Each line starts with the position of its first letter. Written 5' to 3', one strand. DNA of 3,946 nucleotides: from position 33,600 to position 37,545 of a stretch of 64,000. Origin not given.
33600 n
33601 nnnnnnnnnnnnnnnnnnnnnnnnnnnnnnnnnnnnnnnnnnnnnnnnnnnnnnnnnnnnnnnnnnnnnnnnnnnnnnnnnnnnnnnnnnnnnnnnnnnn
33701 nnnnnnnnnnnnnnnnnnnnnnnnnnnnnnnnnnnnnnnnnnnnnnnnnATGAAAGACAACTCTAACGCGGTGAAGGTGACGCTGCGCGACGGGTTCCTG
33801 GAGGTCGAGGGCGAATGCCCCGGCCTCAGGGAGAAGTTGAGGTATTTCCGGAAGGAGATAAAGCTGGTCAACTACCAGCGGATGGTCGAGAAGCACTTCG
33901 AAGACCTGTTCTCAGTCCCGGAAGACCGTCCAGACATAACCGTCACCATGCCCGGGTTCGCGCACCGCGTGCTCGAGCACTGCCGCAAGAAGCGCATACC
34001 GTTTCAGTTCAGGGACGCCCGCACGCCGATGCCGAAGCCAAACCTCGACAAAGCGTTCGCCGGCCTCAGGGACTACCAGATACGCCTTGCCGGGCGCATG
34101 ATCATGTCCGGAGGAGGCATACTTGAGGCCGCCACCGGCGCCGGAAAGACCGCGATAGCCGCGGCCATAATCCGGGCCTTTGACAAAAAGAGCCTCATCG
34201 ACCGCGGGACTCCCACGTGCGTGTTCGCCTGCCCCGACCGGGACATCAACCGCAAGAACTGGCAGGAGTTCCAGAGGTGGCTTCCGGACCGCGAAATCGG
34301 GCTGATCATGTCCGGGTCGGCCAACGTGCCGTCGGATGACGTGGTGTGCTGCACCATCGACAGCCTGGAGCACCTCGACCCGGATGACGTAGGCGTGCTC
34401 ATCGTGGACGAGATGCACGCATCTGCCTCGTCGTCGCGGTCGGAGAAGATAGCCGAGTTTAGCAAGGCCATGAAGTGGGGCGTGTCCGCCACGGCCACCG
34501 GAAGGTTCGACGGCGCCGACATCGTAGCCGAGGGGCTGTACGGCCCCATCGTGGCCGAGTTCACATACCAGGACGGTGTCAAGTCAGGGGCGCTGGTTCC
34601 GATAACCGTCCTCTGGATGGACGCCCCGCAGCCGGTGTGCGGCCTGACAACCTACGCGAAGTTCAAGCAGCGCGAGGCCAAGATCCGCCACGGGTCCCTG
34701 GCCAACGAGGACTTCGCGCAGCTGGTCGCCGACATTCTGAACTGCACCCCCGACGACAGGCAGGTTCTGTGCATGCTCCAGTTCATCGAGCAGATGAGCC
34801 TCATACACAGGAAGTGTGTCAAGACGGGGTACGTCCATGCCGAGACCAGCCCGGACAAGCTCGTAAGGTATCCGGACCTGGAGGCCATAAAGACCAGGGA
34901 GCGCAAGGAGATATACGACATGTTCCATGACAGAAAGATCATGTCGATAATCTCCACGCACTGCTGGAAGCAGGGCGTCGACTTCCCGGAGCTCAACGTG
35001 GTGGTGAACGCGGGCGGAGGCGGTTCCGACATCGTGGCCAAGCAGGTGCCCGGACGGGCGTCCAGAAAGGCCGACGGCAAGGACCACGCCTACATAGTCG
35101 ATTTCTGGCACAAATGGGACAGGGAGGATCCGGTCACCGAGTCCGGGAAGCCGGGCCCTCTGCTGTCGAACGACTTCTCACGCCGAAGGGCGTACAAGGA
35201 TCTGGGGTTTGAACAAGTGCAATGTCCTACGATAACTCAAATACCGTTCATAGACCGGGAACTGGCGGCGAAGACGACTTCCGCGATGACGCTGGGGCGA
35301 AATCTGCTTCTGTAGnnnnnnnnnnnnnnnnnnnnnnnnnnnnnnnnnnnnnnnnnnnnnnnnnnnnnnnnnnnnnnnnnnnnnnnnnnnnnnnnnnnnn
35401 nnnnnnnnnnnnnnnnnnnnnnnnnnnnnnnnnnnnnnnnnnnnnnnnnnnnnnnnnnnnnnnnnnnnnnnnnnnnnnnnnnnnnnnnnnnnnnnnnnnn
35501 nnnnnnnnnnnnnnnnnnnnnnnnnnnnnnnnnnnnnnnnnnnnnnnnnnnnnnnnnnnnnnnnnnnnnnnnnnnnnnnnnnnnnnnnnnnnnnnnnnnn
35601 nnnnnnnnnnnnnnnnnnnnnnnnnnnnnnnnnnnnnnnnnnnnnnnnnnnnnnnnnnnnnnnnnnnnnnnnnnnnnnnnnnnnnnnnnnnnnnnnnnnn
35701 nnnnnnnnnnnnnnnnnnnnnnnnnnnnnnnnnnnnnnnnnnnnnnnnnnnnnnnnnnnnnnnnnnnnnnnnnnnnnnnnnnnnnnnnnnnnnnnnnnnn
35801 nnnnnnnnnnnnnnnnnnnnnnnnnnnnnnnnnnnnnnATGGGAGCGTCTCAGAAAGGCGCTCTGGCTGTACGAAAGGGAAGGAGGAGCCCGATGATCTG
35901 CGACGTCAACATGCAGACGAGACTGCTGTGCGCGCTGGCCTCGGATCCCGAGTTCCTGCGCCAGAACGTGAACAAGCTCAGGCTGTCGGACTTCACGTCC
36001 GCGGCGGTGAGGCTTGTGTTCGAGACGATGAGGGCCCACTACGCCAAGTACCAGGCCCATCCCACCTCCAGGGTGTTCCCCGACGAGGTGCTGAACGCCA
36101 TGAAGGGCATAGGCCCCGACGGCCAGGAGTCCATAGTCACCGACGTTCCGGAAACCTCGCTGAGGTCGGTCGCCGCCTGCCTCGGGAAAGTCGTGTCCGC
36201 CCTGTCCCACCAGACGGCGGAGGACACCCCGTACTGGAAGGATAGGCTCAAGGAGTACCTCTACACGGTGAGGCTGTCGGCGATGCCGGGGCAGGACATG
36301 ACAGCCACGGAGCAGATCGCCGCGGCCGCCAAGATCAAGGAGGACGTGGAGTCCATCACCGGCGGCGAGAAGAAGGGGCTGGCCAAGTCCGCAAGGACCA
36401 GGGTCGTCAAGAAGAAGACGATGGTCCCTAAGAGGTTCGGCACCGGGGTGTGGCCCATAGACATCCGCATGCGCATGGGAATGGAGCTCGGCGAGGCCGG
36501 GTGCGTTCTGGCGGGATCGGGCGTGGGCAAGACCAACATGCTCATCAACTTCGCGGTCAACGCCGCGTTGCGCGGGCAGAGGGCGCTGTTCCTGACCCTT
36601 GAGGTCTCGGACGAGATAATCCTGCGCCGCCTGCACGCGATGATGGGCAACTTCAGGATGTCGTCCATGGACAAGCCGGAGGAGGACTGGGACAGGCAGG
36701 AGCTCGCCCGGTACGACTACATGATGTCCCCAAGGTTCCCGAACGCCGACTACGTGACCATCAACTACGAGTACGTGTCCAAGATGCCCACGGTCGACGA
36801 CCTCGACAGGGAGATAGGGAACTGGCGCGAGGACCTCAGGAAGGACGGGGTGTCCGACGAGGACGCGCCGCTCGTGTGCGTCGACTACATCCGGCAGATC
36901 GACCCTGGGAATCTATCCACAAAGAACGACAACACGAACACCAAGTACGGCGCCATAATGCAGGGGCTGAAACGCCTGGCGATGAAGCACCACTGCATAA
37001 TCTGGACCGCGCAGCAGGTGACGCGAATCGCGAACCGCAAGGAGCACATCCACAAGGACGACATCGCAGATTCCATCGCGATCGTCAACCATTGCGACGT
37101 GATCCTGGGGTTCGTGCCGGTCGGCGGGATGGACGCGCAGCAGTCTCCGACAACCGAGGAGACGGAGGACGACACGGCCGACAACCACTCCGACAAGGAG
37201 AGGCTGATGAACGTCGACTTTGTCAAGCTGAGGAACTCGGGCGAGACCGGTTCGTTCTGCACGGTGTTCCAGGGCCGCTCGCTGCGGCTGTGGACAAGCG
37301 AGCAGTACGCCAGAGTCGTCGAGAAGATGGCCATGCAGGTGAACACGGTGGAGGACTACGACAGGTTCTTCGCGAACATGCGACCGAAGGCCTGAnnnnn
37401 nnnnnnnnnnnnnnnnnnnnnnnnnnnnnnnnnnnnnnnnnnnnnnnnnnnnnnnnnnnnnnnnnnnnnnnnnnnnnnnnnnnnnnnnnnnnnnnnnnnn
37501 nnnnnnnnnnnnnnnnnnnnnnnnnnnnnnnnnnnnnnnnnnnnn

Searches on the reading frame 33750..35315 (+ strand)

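Call 17: search_protein_families(library=pfam, proteins=[window:33750-35315:+], max_evalue=0.001)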
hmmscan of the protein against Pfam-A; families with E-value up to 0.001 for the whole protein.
window:33750-35315:+ (521 aa): 3 families
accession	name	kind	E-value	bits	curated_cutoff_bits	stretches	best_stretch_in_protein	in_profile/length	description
PF04851.21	ResIII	-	2.7e-17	63.6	22.5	1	106-249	4-162/164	Type III restriction enzyme, res subunit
PF00270.35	DEAD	-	7.9e-09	35.9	26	1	124-250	18-161/167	DEAD/DEAH box helicase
PF00271.37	Helicase_C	-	2.4e-08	34.6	23.5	1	327-440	7-109/110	Helicase conserved C-terminal domain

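Call 18: search_protein_families(library=phrogs, proteins=[window:33750-35315:+], max_evalue=0.001)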
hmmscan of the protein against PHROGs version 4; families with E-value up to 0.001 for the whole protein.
window:33750-35315:+ (521 aa): 6 families
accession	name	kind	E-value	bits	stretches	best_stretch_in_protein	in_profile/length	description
phrog_16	-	DNA, RNA and nucleotide metabolism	6.3e-41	141.5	1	105-452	272-598/986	DNA helicase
phrog_9690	-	DNA, RNA and nucleotide metabolism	4.6e-16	59.7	1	213-488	40-298/306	DNA helicase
phrog_62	-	DNA, RNA and nucleotide metabolism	3.6e-10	39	1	75-234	682-831/1881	DNA helicase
phrog_6819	-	DNA, RNA and nucleotide metabolism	5.6e-05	22.8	0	381-420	271-310/645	Holliday junction branch migration helicase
phrog_14619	-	DNA, RNA and nucleotide metabolism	0.00021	21.9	1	105-221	119-235/314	DNA helicase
phrog_16259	-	DNA, RNA and nucleotide metabolism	0.00027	21.3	1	106-229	118-240/330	DNA helicase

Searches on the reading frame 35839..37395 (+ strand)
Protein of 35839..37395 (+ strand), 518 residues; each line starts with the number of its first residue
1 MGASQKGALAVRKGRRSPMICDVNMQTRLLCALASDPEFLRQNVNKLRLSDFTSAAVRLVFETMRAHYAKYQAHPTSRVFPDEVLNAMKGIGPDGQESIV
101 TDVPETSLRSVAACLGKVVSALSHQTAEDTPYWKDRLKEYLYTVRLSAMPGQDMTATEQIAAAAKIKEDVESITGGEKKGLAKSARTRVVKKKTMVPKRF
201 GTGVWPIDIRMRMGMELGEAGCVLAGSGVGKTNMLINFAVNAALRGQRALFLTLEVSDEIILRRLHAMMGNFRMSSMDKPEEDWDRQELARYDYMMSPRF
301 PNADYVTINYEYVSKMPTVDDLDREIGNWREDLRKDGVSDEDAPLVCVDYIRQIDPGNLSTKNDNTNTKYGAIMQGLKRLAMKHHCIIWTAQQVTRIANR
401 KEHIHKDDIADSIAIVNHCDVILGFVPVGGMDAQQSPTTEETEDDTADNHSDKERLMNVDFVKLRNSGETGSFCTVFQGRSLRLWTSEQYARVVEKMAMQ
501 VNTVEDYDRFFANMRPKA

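Call 17: search_protein_families(library=pfam, proteins=[window:35839-37395:+], max_evalue=0.001)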
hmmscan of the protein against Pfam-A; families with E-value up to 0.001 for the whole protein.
window:35839-37395:+ (518 aa): 3 families
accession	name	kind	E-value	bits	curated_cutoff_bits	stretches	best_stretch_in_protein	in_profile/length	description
PF03796.21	DnaB_C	-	2.3e-13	50.6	27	1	207-473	9-253/255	DnaB-like helicase C terminal domain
PF13481.12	AAA_25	-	9.7e-08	32.3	27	1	216-393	31-189/195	AAA domain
PF06745.19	ATPase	-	0.00015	21.7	26.6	1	202-269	3-71/231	KaiC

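Call 18: search_protein_families(library=phrogs, proteins=[window:35839-37395:+], max_evalue=0.001)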
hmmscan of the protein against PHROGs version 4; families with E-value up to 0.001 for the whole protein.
window:35839-37395:+ (518 aa): 4 families
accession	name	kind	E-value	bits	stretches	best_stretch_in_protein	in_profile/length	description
phrog_19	-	DNA, RNA and nucleotide metabolism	1.2e-47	164.2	1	17-480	155-574/621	DnaB-like replicative helicase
phrog_239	-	DNA, RNA and nucleotide metabolism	1.9e-15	57.8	1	182-488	323-600/801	DNA primase/helicase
phrog_243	-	DNA, RNA and nucleotide metabolism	4.8e-14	53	1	214-430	31-227/273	DnaB-like replicative helicase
phrog_5482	-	unknown function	0.00055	19.8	0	212-270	44-105/341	-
